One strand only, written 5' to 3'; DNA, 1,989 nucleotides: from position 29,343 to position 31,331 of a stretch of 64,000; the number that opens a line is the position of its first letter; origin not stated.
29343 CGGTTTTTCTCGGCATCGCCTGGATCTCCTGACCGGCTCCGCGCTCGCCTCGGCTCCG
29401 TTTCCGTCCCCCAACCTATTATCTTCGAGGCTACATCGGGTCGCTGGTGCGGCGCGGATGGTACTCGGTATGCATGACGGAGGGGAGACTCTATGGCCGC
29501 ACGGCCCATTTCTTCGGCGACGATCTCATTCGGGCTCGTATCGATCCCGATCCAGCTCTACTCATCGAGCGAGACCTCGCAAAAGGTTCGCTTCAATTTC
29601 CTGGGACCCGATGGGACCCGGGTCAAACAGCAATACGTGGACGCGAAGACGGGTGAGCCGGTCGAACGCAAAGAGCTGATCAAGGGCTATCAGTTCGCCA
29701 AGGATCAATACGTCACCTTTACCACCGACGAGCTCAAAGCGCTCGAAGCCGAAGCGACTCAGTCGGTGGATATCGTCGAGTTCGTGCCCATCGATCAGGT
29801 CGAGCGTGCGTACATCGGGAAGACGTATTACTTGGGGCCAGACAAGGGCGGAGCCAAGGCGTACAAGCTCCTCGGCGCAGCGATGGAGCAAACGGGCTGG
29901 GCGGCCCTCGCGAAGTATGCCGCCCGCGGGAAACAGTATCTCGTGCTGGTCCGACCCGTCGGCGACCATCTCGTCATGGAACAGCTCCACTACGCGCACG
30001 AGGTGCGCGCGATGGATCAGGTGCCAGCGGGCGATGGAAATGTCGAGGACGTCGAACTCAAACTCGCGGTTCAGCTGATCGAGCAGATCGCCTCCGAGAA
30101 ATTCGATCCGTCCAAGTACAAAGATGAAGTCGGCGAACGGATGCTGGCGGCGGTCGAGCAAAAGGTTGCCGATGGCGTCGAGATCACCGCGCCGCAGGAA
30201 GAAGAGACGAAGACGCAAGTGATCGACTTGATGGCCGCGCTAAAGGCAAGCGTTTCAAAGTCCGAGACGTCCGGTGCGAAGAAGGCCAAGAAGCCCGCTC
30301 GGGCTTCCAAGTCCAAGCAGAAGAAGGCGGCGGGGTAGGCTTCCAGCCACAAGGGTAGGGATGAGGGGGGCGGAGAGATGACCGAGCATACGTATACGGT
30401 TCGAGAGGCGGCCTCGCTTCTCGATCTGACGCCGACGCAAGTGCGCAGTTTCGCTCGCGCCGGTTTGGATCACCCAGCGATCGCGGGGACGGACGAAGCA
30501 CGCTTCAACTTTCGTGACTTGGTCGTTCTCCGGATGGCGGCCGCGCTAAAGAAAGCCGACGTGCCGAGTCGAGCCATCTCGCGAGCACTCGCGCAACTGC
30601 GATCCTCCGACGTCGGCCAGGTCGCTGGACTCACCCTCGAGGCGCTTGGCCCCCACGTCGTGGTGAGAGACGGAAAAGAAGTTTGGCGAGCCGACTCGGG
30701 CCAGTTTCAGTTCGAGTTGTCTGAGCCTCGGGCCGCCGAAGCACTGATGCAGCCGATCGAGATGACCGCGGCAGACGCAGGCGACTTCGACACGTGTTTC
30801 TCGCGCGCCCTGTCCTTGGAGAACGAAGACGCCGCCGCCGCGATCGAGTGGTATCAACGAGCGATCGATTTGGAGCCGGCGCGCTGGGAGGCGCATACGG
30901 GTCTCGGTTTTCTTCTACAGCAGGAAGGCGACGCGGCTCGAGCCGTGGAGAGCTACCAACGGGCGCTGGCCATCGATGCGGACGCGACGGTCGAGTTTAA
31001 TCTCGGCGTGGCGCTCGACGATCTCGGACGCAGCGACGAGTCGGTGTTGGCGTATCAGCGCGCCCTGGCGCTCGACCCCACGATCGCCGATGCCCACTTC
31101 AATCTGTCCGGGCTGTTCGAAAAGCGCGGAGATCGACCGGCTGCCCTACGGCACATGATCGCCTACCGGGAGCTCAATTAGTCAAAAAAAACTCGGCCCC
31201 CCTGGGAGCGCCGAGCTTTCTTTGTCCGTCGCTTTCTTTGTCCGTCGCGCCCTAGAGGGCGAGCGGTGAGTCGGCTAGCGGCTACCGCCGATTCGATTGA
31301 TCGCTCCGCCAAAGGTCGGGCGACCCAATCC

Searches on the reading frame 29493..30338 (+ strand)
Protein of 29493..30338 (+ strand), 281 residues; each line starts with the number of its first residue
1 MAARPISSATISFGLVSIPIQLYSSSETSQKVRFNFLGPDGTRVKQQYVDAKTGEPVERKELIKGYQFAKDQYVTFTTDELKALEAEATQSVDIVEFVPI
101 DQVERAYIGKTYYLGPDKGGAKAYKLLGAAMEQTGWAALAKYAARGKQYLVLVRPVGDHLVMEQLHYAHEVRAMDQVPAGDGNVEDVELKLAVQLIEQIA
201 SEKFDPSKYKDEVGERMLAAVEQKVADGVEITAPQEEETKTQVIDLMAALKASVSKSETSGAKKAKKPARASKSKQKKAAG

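Call 76: search_protein_families(library=pfam, proteins=[window:29493-30338:+], max_evalue=0.00001)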
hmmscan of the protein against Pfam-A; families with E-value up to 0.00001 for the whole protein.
window:29493-30338:+ (281 aa): 1 family
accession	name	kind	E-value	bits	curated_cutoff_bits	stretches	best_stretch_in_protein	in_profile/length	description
PF02735.22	Ku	-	3.5e-43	148.1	25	1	12-174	1-175/190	Ku70/Ku80 beta-barrel domain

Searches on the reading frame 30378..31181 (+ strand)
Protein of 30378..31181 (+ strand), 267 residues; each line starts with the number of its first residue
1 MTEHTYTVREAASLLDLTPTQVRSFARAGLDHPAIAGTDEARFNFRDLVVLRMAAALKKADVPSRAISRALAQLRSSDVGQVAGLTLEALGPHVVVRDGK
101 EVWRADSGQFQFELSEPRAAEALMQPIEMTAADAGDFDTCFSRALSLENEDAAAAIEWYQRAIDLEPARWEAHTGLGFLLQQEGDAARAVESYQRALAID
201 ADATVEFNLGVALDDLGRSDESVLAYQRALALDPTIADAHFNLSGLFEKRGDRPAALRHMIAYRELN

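Call 76: search_protein_families(library=pfam, proteins=[window:30378-31181:+], max_evalue=0.00001)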
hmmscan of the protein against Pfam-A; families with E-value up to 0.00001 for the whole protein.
window:30378-31181:+ (267 aa): 11 families
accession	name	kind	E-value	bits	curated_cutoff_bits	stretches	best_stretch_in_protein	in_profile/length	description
PF13414.12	TPR_11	-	1.7e-19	69.7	26.8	2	215-243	6-34/42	TPR repeat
PF00515.34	TPR_1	-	2.1e-17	62.6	27.8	1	206-235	4-33/34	Tetratricopeptide repeat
PF07719.23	TPR_2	-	7.5e-17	60.4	27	0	207-235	5-33/34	Tetratricopeptide repeat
PF13181.12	TPR_8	-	4.8e-14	51.7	25.7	0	207-235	5-33/34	Tetratricopeptide repeat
PF13431.12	TPR_17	-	2.9e-11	43.1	24.4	0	225-252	1-28/34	Tetratricopeptide repeat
PF13424.12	TPR_12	-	5.1e-09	36.6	30.1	1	172-233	5-75/77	Tetratricopeptide repeat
PF13176.12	TPR_7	-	1.1e-08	34.9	27.9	0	208-234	4-32/36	Tetratricopeptide repeat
PF13432.12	TPR_16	-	1.2e-08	35.7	32.7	0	208-257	2-51/65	Tetratricopeptide repeat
PF13411.12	MerR_1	-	2.9e-08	34.1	21.6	1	6-73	1-68/69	MerR HTH family regulatory protein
PF14559.12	TPR_19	-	2.4e-06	28.2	25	0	147-202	2-57/68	Tetratricopeptide repeat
PF13371.12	TPR_9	-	7.2e-06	26.4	35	0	143-203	2-62/73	Tetratricopeptide repeat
